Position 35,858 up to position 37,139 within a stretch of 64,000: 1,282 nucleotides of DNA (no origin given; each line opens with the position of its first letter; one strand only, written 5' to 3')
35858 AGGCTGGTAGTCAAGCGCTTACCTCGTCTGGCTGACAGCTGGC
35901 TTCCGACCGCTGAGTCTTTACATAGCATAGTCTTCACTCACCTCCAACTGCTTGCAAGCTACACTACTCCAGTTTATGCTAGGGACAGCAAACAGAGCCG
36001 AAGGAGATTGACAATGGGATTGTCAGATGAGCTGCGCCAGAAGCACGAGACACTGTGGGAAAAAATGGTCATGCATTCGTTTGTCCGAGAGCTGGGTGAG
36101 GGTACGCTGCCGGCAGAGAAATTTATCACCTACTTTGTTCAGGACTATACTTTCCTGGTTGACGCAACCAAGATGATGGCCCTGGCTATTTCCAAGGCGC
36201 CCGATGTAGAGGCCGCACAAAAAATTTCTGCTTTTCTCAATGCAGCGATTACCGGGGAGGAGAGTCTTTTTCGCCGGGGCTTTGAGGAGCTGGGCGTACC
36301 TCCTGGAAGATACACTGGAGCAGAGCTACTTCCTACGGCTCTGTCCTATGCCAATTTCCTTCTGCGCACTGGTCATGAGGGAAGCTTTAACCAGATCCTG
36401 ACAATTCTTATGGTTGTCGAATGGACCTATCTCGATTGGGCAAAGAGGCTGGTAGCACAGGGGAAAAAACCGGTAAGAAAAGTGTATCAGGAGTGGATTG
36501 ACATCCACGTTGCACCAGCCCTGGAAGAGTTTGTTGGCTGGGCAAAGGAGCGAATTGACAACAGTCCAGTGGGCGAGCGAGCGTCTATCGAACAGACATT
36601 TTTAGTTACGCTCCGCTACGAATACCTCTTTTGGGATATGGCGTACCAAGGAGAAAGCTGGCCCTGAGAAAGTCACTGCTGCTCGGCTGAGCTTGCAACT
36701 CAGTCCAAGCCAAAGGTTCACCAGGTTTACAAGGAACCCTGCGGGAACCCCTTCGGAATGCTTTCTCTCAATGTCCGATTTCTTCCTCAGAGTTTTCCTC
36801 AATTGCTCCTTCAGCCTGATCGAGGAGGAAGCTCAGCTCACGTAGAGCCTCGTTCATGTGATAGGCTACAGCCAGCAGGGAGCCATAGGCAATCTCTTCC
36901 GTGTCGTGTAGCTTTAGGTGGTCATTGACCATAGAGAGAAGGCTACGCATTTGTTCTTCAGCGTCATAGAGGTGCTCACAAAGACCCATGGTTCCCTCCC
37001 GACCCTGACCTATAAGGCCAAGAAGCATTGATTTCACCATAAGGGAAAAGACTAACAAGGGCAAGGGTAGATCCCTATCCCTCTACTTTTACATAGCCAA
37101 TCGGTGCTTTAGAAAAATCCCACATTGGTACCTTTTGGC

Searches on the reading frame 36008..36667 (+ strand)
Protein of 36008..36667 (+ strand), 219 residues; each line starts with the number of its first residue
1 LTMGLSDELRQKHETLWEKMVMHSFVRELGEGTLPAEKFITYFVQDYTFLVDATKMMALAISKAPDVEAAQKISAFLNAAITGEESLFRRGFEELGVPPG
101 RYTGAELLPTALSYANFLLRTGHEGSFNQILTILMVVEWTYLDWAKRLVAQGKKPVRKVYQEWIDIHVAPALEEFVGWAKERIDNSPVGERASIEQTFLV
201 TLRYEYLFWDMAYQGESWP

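Call 5: search_protein_families(library=pfam, max_evalue=0.1, proteins=[window:36008-36667:+])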
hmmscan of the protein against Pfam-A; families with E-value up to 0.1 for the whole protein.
window:36008-36667:+ (219 aa): 2 families
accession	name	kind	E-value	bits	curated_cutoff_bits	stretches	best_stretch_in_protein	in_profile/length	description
PF03070.21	TENA_THI-4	-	1.2e-35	123.6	22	1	11-214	2-209/210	TENA/THI-4/PQQC family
PF14518.11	Haem_oxygenas_2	-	0.033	14.4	28.9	1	43-150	4-117/177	Iron-containing redox enzyme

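Call 13: find_related_loci(query=window:36008-36667:+, collection=genome_contigs, flank=10000)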
Query window:36008-36667:+ (219 aa) in genome_contigs; peptide patterns used: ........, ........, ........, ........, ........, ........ (x = any residue, [..] = any of these).
376 stretches matched a pattern; 304 encode a relative of the query (tblastn E <= 1e-3); the best 80 are kept; 80 distinct loci.
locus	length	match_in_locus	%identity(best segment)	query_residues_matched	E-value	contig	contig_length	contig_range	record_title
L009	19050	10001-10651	54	3-219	5e-76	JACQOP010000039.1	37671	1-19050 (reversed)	MAG: Chloroflexi bacterium isolate NC_groundwater_1284_Ag_S-0.2um_61_37 S_p2_S4_coassembly_k141_971325, whole genome sho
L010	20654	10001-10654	53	3-219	2e-73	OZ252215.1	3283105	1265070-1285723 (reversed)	MAG: Dehalococcoidia bacterium isolate f790cd15-5f21-4149-8e86-57a76e5ce5f8 genome assembly, chromosome: 1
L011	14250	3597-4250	54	2-219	6e-73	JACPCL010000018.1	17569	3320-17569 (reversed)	MAG: Chloroflexi bacterium isolate NC_groundwater_282_Ag_S-0.65um_62_13 S6_GD2017_2_S65_scaffold_1585, whole genome shot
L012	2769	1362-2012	51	3-219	2e-73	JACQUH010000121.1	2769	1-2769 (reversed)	MAG: Chloroflexi bacterium isolate NC_groundwater_1432_Ag_S-0.65um_63_32 S_p65_S5_coassembly_k141_2068152, whole genome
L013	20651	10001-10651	49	3-219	6e-70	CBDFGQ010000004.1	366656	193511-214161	MAG: Dehalococcoidia bacterium isolate 3299a7fc-3b8b-4791-927a-3a74d6ed150b genome assembly, contig: contig_4, whole gen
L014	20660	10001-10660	50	3-218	2e-69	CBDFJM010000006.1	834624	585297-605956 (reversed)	MAG: Dehalococcoidia bacterium isolate e3381621-976b-4bb2-ab20-043f7ff68e99 genome assembly, contig: contig_6, whole gen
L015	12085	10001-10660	47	1-219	6e-69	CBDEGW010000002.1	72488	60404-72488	MAG: Dehalococcoidia bacterium isolate df1c8e39-9ed4-4f98-84fc-ac90bf75a161 genome assembly, contig: contig_2, whole gen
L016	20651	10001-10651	47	3-219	6e-68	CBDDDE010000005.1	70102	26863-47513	MAG: Dehalococcoidia bacterium isolate ab05cfd7-02f2-4a27-9691-689cd7b926e2 genome assembly, contig: contig_5, whole gen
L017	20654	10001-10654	47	3-219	9e-67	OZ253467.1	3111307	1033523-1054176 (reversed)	MAG: Dehalococcoidia bacterium isolate 6fb9eebd-b222-4681-b7e3-abaa52723ab8 genome assembly, chromosome: 1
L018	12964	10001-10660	48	2-219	7e-67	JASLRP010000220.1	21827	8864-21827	MAG: SAR202 cluster bacterium isolate Arabian12_MAG_33 c_000000878012, whole genome shotgun sequence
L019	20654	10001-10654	47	2-217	1e-62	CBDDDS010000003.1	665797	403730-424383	MAG: Dehalococcoidia bacterium isolate db2bbbab-11a9-477a-bdcc-a3d7ed85a633 genome assembly, contig: contig_3, whole gen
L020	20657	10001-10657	45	1-219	1e-60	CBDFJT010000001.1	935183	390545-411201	MAG: Dehalococcoidia bacterium isolate c482fa45-09e8-4a64-81e5-d6065e0be6af genome assembly, contig: contig_1, whole gen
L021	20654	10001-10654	46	2-217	3e-60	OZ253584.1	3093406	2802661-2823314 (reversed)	MAG: Dehalococcoidia bacterium isolate 03c8e236-5a43-4a8a-a010-48565315aea4 genome assembly, chromosome: 1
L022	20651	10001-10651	44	3-219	3e-60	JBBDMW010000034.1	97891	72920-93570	MAG: Dehalococcoidia bacterium isolate LejiaB_60_20 Lejia_B_288_length_97891_cov_11, whole genome shotgun sequence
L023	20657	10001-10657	41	7-219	9e-54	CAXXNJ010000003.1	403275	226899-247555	MAG: Dehalococcoidia bacterium isolate 9ad22531-bf69-4ddd-ada6-f90d651dccb2 genome assembly, contig: contig_3, whole gen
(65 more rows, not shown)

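Call 28: list_cluster_members(proteins=[P0121, window:36008-36667:+, window:40765-41337:+])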
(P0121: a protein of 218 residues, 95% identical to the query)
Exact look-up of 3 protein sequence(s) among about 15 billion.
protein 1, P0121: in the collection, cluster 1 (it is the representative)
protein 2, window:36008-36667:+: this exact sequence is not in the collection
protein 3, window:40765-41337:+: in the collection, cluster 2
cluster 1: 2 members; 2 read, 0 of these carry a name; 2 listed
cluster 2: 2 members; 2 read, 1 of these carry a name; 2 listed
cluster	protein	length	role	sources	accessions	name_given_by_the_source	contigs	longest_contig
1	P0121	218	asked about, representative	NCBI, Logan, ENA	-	-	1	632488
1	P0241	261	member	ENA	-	-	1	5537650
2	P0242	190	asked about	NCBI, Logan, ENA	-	-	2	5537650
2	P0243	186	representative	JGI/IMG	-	dTDP-4-dehydrorhamnose 3,5-epimerase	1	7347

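Call 30: find_encoding_contigs(protein=P0242, flank=6000, max_places=6)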
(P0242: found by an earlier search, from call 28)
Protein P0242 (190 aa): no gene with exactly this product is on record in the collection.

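Call 31: find_encoding_contigs(protein=P0241, flank=10000, max_places=6)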
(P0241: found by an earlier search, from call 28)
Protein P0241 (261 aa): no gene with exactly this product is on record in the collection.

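Call 32: find_encoding_contigs(protein=P0243, flank=10000, max_places=6)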
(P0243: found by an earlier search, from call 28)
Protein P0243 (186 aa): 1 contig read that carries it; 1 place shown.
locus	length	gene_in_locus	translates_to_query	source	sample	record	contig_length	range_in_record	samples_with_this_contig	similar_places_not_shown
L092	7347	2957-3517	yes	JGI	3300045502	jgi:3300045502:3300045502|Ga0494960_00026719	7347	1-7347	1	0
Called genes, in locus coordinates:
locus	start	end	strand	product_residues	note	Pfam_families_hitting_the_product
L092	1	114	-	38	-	?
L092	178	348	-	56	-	-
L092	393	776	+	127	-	PF00571:CBS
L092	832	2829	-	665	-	PF00999:Na_H_Exchanger, PF02254:TrkA_N, PF02080:TrkA_C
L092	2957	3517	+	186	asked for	PF00908:dTDP_sugar_isom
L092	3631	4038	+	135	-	PF07311:Dodecin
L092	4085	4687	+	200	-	PF00571:CBS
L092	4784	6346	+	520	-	PF06414:Zeta_toxin (weak), PF13238:AAA_18 (weak), PF13671:AAA_33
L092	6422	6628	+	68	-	PF01850:PIN (weak)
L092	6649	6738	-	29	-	-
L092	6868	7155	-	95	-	-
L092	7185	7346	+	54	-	?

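Call 34: find_related_loci(query=window:36008-36667:+, collection=metagenome_contigs, flank=10000)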
Query window:36008-36667:+ (219 aa) in metagenome_contigs; peptide patterns used: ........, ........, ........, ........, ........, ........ (x = any residue, [..] = any of these).
299 stretches matched a pattern; 220 encode a relative of the query (tblastn E <= 1e-3); the best 80 are kept; 80 distinct loci.
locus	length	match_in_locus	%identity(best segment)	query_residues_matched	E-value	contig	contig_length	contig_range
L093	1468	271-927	82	1-219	2e-134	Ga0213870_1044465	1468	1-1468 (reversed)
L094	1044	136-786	54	3-219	2e-90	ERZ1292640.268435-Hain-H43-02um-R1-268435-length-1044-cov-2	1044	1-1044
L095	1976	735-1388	52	3-219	5e-79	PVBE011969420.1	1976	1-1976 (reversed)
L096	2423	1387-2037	50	3-219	2e-77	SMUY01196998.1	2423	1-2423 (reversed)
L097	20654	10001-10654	53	2-219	2e-75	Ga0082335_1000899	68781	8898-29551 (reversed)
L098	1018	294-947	53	3-219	8e-80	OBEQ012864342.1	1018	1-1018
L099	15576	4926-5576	49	3-219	4e-71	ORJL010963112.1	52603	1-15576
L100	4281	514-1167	51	2-219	6e-70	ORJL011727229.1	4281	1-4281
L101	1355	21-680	49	3-219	7e-69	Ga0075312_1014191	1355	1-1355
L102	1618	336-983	45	3-218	6e-68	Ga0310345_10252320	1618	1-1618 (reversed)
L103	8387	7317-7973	46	3-219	3e-64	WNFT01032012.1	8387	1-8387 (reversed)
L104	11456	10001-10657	47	3-219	6e-64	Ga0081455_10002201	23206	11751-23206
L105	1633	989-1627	46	3-214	3e-66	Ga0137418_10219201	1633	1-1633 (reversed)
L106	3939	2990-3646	45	3-219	8e-63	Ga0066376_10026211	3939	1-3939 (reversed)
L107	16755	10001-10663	43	1-219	5e-60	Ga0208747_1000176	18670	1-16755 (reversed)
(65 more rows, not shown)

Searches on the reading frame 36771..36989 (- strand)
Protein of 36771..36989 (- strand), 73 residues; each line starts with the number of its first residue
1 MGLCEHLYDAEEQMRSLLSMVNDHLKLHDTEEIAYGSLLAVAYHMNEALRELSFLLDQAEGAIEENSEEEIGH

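Call 59: search_protein_families(library=pfam, max_evalue=10, proteins=[window:36771-36989:-])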
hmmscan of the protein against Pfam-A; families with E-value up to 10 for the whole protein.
seq(73 aa): 1 family
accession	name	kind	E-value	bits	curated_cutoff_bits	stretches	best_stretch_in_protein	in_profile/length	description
PF25587.1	Rv2743c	-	0.18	11.9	27.7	1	5-70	110-172/237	Rv2743c family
